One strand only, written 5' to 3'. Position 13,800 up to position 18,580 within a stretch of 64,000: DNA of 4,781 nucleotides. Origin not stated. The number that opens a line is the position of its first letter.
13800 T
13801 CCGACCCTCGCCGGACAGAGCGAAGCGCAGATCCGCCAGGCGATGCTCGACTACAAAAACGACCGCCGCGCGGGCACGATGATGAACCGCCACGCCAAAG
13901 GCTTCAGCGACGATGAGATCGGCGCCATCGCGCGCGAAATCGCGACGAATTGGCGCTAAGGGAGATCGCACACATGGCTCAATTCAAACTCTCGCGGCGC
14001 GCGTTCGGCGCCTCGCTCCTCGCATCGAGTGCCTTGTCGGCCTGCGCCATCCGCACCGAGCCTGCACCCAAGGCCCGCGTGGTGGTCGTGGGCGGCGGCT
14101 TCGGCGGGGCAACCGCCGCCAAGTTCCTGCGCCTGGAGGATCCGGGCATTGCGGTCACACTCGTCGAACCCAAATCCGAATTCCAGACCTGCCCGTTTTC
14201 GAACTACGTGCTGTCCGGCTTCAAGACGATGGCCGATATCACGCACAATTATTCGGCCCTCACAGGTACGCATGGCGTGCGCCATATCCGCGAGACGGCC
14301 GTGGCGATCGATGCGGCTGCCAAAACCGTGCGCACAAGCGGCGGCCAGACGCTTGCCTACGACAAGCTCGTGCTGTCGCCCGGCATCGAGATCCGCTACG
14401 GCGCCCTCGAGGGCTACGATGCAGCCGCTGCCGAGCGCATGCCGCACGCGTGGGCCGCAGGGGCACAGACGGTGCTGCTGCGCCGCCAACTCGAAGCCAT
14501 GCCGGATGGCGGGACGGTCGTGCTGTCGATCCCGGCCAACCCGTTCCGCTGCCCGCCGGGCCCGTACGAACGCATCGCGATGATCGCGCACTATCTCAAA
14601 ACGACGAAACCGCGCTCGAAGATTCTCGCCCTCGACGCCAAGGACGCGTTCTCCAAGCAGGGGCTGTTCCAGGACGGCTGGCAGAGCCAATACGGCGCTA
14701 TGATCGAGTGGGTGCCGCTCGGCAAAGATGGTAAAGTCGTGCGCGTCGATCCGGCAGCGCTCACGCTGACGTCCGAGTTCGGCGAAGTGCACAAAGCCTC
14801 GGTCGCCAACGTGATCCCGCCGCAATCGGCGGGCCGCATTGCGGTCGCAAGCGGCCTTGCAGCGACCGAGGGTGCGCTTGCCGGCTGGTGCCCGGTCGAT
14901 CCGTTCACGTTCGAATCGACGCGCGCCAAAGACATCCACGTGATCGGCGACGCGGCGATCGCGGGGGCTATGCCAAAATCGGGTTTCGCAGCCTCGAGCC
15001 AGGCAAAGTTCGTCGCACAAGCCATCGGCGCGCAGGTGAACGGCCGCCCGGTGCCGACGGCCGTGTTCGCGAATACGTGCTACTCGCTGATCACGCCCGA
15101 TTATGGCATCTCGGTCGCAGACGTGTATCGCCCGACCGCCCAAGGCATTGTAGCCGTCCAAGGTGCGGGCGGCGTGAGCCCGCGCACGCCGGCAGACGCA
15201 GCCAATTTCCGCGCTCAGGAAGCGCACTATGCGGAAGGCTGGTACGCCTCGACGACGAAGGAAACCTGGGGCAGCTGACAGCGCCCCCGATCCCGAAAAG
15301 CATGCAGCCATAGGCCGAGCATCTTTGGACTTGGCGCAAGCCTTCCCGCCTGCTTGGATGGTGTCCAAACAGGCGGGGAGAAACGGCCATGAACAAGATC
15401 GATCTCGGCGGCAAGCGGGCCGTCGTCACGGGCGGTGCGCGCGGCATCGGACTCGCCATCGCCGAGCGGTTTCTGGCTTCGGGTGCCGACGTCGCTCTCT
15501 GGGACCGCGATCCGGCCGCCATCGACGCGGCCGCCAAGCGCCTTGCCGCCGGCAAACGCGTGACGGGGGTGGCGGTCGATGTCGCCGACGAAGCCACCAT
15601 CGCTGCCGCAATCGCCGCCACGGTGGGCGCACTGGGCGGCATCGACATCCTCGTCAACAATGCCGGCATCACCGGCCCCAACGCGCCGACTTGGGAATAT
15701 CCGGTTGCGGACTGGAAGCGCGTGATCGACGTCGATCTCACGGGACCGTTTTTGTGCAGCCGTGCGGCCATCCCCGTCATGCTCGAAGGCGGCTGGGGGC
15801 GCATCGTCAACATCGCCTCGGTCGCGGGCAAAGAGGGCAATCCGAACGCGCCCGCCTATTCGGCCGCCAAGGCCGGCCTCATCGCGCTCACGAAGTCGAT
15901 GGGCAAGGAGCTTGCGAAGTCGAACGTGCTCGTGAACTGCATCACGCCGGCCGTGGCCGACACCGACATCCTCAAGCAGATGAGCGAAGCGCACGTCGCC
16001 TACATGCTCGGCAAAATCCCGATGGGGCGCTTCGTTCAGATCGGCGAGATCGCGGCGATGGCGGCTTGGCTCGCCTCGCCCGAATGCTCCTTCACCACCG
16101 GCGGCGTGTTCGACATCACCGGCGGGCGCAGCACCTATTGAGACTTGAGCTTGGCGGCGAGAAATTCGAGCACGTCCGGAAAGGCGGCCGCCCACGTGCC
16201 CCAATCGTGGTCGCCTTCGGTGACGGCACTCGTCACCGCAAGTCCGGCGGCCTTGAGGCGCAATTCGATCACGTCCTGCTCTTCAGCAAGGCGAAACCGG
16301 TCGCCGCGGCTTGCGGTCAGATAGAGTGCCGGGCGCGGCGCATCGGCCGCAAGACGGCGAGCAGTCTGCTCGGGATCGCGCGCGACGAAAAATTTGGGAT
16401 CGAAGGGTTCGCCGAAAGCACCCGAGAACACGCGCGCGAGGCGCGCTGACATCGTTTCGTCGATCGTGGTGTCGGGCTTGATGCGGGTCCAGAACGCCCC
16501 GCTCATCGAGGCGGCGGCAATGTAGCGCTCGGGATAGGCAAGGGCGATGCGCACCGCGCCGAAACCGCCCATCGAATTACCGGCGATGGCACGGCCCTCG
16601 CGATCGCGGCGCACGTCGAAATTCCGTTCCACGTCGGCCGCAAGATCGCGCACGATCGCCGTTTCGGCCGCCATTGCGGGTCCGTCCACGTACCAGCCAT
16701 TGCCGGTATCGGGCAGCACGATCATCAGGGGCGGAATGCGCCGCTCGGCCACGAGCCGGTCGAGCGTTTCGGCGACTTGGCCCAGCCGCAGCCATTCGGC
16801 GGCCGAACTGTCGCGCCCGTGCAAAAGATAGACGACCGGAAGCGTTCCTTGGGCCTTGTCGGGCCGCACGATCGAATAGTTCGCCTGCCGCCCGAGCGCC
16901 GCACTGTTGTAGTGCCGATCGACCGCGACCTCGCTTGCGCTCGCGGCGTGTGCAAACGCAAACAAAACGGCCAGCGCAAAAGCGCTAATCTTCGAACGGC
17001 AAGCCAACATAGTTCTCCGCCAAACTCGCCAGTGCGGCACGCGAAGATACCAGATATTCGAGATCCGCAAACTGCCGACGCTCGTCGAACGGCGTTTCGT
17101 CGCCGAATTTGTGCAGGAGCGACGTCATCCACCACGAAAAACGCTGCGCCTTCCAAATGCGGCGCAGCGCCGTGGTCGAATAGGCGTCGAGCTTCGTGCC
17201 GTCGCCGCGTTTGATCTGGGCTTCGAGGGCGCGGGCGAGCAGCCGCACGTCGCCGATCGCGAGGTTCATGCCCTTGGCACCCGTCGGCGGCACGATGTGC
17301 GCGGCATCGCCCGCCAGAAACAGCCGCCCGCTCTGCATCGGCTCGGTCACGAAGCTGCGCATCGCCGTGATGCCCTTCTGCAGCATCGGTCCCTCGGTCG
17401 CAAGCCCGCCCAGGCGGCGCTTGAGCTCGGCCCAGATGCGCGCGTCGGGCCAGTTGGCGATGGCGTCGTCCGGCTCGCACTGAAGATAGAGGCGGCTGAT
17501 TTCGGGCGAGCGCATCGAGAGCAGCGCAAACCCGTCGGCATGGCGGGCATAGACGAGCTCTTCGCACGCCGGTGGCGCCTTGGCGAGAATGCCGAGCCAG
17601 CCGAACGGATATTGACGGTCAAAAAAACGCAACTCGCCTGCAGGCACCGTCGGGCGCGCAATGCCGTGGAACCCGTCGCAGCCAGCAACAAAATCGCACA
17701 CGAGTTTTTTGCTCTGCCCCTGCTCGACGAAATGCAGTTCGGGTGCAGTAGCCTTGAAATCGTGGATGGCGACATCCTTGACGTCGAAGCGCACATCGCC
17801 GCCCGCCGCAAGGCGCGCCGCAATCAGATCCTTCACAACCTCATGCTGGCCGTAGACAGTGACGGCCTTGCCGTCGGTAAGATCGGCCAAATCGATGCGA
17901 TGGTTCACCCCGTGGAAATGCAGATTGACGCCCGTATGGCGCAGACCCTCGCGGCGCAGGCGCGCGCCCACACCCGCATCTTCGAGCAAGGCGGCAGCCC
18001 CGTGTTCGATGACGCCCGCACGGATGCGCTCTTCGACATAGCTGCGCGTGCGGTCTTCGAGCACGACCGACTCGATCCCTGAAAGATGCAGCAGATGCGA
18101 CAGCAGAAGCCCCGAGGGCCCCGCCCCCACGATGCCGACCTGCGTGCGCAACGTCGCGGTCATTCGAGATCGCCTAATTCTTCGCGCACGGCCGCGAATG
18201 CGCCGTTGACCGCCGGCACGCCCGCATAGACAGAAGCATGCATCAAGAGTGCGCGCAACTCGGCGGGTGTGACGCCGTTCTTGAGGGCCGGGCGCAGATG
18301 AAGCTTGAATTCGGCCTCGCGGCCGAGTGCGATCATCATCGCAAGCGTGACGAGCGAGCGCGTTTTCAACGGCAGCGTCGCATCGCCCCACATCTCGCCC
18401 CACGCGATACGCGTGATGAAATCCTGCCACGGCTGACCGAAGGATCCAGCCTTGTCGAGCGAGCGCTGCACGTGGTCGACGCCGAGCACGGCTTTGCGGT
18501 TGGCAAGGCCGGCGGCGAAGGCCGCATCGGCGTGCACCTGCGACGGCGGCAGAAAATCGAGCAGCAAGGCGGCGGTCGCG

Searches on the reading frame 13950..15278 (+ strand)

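Call 85: search_protein_families(library=pfam, proteins=[window:13950-15278:+], max_evalue=0.00001)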
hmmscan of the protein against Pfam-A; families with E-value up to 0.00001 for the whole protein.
window:13950-15278:+ (442 aa): 3 families
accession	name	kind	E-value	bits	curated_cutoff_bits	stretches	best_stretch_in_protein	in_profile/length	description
PF21706.3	FCSD_central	-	5.7e-51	171.9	27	1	174-290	1-116/116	Sulfide dehydrogenase [flavocytochrome c] flavoprotein chain, central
PF09242.17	FCSD-flav_bind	-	3.4e-24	85.4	26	1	369-440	1-71/71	Flavocytochrome c sulphide dehydrogenase, flavin-binding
PF07992.20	Pyr_redox_2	-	5.1e-12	46.3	26.1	1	43-156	2-119/291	Pyridine nucleotide-disulphide oxidoreductase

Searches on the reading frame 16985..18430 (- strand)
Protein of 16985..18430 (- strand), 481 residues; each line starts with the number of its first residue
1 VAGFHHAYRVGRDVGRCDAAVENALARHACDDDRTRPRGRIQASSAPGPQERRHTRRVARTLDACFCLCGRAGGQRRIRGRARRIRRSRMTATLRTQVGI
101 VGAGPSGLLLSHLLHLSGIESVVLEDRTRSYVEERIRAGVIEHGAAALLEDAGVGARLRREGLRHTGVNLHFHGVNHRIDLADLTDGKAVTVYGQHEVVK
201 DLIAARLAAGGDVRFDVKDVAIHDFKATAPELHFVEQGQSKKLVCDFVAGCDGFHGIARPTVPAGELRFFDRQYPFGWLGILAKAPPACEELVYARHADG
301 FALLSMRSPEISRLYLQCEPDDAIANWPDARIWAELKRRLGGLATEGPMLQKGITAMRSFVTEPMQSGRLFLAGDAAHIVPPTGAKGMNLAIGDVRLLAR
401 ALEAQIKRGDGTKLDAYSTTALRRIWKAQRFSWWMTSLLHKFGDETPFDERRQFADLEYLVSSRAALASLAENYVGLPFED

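Call 85: search_protein_families(library=pfam, proteins=[window:16985-18430:-], max_evalue=0.00001)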
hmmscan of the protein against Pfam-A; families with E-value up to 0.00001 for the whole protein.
window:16985-18430:- (481 aa): 1 family
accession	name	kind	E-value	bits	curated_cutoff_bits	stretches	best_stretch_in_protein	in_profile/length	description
PF01494.25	FAD_binding_3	-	9.5e-81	272.2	22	1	95-432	1-349/349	FAD binding domain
